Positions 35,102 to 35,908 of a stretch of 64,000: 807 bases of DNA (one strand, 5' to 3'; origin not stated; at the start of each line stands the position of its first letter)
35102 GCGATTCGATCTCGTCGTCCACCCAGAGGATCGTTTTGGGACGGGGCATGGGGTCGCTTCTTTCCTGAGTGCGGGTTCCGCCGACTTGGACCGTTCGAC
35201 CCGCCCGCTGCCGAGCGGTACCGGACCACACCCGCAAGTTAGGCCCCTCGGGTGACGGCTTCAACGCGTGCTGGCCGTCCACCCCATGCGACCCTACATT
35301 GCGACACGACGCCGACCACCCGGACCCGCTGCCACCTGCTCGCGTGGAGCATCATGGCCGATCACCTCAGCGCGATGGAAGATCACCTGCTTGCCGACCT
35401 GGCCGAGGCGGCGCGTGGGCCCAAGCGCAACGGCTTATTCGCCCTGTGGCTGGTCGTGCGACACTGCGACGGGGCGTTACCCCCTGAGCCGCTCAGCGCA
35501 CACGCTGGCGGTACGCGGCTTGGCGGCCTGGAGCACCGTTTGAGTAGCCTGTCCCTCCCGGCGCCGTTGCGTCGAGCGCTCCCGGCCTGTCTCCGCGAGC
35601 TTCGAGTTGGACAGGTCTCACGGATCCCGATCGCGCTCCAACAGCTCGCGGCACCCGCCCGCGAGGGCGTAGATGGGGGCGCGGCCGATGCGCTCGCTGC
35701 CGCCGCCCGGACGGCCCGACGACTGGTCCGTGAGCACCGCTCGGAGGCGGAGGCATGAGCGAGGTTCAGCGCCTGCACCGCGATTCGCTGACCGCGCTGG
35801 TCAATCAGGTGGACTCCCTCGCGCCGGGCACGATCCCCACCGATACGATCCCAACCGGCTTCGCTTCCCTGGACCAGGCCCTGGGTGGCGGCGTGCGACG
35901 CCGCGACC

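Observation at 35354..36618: N-terminally truncated DnaB-like ATPase translationally coupled to an unknown helical protein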

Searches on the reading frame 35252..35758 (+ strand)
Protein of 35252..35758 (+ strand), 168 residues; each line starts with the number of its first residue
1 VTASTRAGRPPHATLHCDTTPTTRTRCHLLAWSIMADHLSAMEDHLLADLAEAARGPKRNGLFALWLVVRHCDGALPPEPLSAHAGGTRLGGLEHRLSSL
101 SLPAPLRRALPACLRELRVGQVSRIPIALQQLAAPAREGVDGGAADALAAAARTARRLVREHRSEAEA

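Call 3: search_protein_families(library=pfam, proteins=[window:35252-35758:+], max_evalue=1)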
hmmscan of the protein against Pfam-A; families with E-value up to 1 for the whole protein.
window:35252-35758:+ (168 aa): 0 families

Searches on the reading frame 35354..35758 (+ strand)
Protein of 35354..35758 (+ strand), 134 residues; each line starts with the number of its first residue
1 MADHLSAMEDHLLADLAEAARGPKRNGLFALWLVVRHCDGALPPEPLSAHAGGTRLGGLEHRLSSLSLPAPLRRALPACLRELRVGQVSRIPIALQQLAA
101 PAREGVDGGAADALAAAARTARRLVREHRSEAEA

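Call 3: search_protein_families(library=pfam, proteins=[window:35354-35758:+], max_evalue=1)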
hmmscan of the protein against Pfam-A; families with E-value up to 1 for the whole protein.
window:35354-35758:+ (134 aa): 0 families

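Call 4: search_protein_families(library=ncbifam, proteins=[window:35354-35758:+], max_evalue=1)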
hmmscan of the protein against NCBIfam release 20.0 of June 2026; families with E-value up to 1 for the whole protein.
window:35354-35758:+ (134 aa): 0 families

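Call 6: find_homologous_proteins(query=window:35354-35758:+, max_evalue=0.001)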
Query window:35354-35758:+ (134 aa): 268 proteins with E <= 0.001 among 1278 candidates; the best 120 are listed.
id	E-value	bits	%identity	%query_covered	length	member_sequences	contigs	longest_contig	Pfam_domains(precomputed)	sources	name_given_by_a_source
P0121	5.6e-77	274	100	100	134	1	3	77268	-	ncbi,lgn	-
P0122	3.6e-56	207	80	97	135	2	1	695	-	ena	-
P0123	6.1e-53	197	78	99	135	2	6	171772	-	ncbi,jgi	jgi:hypothetical protein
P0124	1.2e-52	196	73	96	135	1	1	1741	-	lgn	-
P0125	3.6e-51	191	83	79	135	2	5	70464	-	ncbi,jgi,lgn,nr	ncbi:MAG: hypothetical protein OEO20_09325 [Gemmatimonadota bacterium]|nr:hypothetical protein [Gemm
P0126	4.4e-49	184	74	99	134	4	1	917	-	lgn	-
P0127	6.5e-41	158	61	97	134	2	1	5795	-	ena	-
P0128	1.5e-40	157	63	94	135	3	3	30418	-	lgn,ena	-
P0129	1.6e-40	156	58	100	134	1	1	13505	-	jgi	jgi:hypothetical protein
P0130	5.0e-40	155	63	96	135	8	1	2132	-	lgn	-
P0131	7.9e-40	154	58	100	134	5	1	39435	-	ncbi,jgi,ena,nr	ncbi:MAG: hypothetical protein OER90_00025 [Gemmatimonadota bacterium]|nr:hypothetical protein [Gemm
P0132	1.1e-39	154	66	78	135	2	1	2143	-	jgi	jgi:hypothetical protein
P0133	3.7e-39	152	63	93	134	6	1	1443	-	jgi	jgi:hypothetical protein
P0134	3.8e-39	152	58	100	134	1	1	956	-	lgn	-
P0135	1.6e-37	147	61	94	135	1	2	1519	-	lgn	-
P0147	1.6e-34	137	60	96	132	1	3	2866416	-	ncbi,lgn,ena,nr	ncbi:MAG: hypothetical protein JSW43_06430 [Gemmatimonadota bacterium]|nr:MAG: hypothetical protein 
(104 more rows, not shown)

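Call 10: search_solved_structures(query=A1, max_evalue=10, show_alignments=2)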
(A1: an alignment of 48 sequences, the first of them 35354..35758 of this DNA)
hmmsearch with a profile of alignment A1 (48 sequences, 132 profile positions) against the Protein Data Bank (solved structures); distinct sequences matched with E-value up to 10: 1.
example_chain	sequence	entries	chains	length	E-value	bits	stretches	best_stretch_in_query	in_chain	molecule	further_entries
4v6f_DI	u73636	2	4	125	5.7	10.1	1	81-127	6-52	50S ribosomal protein L7/L12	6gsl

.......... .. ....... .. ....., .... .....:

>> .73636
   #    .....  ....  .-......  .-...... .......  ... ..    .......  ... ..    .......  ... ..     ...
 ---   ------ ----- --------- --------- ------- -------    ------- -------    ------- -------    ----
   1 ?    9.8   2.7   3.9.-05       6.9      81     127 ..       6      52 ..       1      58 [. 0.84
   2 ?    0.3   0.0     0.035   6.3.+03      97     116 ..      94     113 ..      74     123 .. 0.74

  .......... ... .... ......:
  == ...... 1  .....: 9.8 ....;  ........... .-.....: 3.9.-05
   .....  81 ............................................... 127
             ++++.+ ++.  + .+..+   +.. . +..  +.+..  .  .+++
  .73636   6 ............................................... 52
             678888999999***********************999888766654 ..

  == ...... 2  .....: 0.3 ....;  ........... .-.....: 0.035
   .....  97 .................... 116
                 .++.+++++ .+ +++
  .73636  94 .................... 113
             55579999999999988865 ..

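Call 11: find_encoding_contigs(protein=P0147, flank=10000, max_places=3)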
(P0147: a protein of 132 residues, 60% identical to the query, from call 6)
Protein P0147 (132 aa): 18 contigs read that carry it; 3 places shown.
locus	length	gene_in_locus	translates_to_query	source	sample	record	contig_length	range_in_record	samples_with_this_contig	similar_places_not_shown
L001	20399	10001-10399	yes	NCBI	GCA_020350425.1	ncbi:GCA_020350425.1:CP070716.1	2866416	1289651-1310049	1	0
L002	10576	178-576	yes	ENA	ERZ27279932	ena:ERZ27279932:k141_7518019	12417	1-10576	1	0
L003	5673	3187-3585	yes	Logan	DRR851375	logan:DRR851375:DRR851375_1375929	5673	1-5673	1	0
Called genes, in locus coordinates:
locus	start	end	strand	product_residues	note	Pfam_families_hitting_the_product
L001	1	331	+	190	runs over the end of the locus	PF00227:Proteasome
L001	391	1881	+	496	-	PF00004:AAA (weak), PF07728:AAA_5 (faint), PF13401:AAA_22 (faint), PF07724:AAA_2, PF00004:AAA (weak)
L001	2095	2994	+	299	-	PF02729:OTCace_N, PF00185:OTCace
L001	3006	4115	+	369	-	PF01571:GCV_T, PF08669:GCV_T_C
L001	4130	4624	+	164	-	PF00994:MoCF_biosynth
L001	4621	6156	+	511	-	PF00158:Sigma54_activat, PF14532:Sigma54_activ_2, PF07728:AAA_5, PF25601:AAA_lid_14, PF02954:HTH_8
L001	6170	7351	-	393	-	PF06537:DHOR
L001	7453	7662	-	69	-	PF13443:HTH_26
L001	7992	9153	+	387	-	PF00037:Fer4 (faint), PF12838:Fer4_7, PF13187:Fer4_9 (weak), PF13237:Fer4_10, PF14697:Fer4_21, PF25160:LdpA_Fe-S-bd (weak), PF02906:Fe_hyd_lg_C, PF04060:FeS, +2 more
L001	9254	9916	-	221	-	PF00072:Response_reg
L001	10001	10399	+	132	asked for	-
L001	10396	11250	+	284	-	PF13481:AAA_25, PF03796:DnaB_C, PF06745:ATPase, PF13191:AAA_16 (weak)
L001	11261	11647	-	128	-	PF01042:Ribonuc_L-PSP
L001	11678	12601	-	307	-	PF00892:EamA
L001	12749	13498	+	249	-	PF20772:TACO1_YebC_N, PF01709:Transcrip_reg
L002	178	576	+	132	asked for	-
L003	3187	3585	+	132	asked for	-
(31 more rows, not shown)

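Call 13: search_protein_families(library=phrogs, proteins=[window:35354-35758:+], max_evalue=0.1)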
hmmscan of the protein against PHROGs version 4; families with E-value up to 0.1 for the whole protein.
window:35354-35758:+ (134 aa): 0 families

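Call 14: search_protein_families(library=padloc, proteins=[window:35354-35758:+], max_evalue=0.1)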
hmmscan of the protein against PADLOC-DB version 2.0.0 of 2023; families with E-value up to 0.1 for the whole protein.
window:35354-35758:+ (134 aa): 0 families

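Call 16: predict_structure(alignment_id=A1)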
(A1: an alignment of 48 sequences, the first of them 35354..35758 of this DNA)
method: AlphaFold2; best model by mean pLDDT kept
length: 134 residues; sequences in the alignment: 48
mean_pLDDT: 94.9   pTM: 0.89
mean pLDDT of the five models: 94.9, 94.7, 94.3, 94.3, 92.9
residues with pLDDT >= 90: 120; 70-90: 12; 50-70: 2; < 50: 0
segments of 3 or more residues with pLDDT < 50: none
pLDDT, mean of each block of 10 residues (from residue 1): 89 96 96 96 87 95 97 98 95 98 97 98 94 87
secondary structure, 60 per line:
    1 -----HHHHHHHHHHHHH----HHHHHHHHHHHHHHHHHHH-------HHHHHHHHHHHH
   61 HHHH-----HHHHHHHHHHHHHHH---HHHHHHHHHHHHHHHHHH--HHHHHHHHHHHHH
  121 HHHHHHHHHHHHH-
elements in order: H6-18 H23-41 H49-64 H70-84 H88-105 H108-133

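Call 20: fold_search(model_id=the predicted structure, library=pdb)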
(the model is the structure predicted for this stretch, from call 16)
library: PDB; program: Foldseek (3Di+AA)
matches with E <= 10: 219; with E <= 0.001: 0
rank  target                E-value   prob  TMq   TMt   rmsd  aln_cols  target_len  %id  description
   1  9div_B                3.7e-01  0.33  0.30  0.30  15.8       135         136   18  The crystal structure of de novo designed ChuA binding protein C8 (released 2025-05-21)
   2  9div_E                5.4e-01  0.16  0.24  0.24  15.1       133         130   18  The crystal structure of de novo designed ChuA binding protein C8 (released 2025-05-21)
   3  2cj8_B                8.2e-01  0.14  0.25  0.24  12.4       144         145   16  Crystal Structure of a Cell Wall Invertase Inhibitor from Tobacco (pH 9.5) (released 2006-04-03)
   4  5fb7_C                8.2e-01  0.10  0.23  0.20  15.4       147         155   13  Ligand binding domain 2 of Penicillium marneffei MP1 protein complexed with multiple arachidonic acids (released 2016-12-14)
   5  1x90_A                8.7e-01  0.60  0.41  0.38   8.8       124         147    9  Crystal structure of mutant form B of a pectin methylesterase inhibitor from Arabidopsis (released 2004-12-28)
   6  5ecf_F                8.7e-01  0.07  0.21  0.20  15.8       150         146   13  Ligand binding domain 1 of Penicillium marneffei MP1 protein complexed with arachidonic acids (released 2016-10-19)
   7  9div_F                9.2e-01  0.20  0.30  0.30  15.6       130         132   19  The crystal structure of de novo designed ChuA binding protein C8 (released 2025-05-21)
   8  3d24_C                1.0e+00  0.10  0.25  0.19  10.9       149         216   13  Crystal structure of ligand-binding domain of estrogen-related receptor alpha (ERRalpha) in complex with the peroxisom (released 2008-06-10)
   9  7dgy                  1.1e+00  0.18  0.28  0.36  12.5       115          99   13  De novo designed protein H4C2R (released 2021-12-15)
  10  1moj_A                1.1e+00  0.14  0.29  0.24  11.7       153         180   13  Crystal structure of an archaeal dps-homologue from Halobacterium salinarum (released 2004-04-20)
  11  5vju                  1.3e+00  0.11  0.27  0.20  17.7       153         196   17  De Novo Photosynthetic Reaction Center Protein Variant Equipped with His-Tyr H-bond, Heme B, and Cd(II) ions (released 2018-04-25)
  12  4tx5_A                1.3e+00  0.09  0.23  0.19  17.6       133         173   14  Crystal structure of Smac-DIABLO (in space group P65) (released 2015-07-15)
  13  7vg4_B                1.3e+00  0.07  0.22  0.15  20.2       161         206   16  10,5-methenyltetrahydrofolate cyclohydrolase from Methylobacterium extorquens AM1 strain (released 2022-07-06)
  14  9jht_A                1.5e+00  0.16  0.34  0.20  16.6       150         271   16  Jumbo phage Killer B (released 2025-04-16)
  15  5fb7_A                1.5e+00  0.08  0.23  0.21  15.3       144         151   14  Ligand binding domain 2 of Penicillium marneffei MP1 protein complexed with multiple arachidonic acids (released 2016-12-14)
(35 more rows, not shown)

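Call 47: fold_search(model_id=the predicted structure, library=viral)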
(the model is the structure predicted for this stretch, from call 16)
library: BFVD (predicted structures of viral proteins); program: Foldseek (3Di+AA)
matches with E <= 10: 152; with E <= 0.001: 0
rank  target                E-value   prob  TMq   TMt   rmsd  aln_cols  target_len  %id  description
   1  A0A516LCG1            5.8e-01  0.20  0.30  0.07  14.4       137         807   12  (no name in the UniProt tables at hand)
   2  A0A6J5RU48            8.1e-01  0.11  0.27  0.09  17.2       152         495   12  Uncharacterized protein [uncultured Caudovirales phage]
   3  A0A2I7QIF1            9.5e-01  0.09  0.23  0.25  13.5       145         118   13  (no name in the UniProt tables at hand)
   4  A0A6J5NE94            1.1e+00  0.20  0.33  0.13  13.1       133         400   15  Uncharacterized protein (Fragment) [uncultured Caudovirales phage]
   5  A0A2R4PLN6            1.6e+00  0.54  0.46  0.21   8.5       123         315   10  (no name in the UniProt tables at hand)
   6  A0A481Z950            1.8e+00  0.08  0.28  0.25  13.1       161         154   10  F-box domain-containing protein [Pithovirus LCPAC304]
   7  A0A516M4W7            2.0e+00  0.13  0.31  0.37  10.8       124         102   12  (no name in the UniProt tables at hand)
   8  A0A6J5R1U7            2.0e+00  0.06  0.20  0.22  16.1       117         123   11  Uncharacterized protein [uncultured Caudovirales phage]
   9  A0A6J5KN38            2.0e+00  0.04  0.22  0.16  12.7       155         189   12  Haem oxygenase-like [uncultured Caudovirales phage]
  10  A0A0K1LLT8            2.1e+00  0.21  0.37  0.42   9.4       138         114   14  Uncharacterized protein [Caulobacter phage Sansa]
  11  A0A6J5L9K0            2.1e+00  0.15  0.33  0.24  16.9       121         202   12  Uncharacterized protein [uncultured Caudovirales phage]
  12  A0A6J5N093            2.1e+00  0.06  0.22  0.08  12.6       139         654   19  Bacteriophage lambda, GpH, tail tape measure, C-terminal [uncultured Caudovirales phage]
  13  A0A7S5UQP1            2.2e+00  0.08  0.28  0.18   9.5       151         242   18  (no name in the UniProt tables at hand)
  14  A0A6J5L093            2.4e+00  0.09  0.30  0.27  15.0       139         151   15  Uncharacterized protein [uncultured Caudovirales phage]
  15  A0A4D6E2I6            2.4e+00  0.08  0.27  0.35  12.2       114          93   17  Uncharacterized protein [Streptomyces phage Forthebois]
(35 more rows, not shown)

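Call 84: search_dna_similar(query=window:35354-35755:+, collection=plasmids, mode=protein, max_evalue=0.01, max_rows=10)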
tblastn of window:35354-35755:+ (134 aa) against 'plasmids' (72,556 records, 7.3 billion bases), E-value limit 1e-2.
No match.

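Call 85: search_dna_similar(query=window:35354-35755:+, collection=phages, mode=protein, max_evalue=0.01, max_rows=10)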
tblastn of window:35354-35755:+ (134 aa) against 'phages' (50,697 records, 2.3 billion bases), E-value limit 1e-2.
No match.
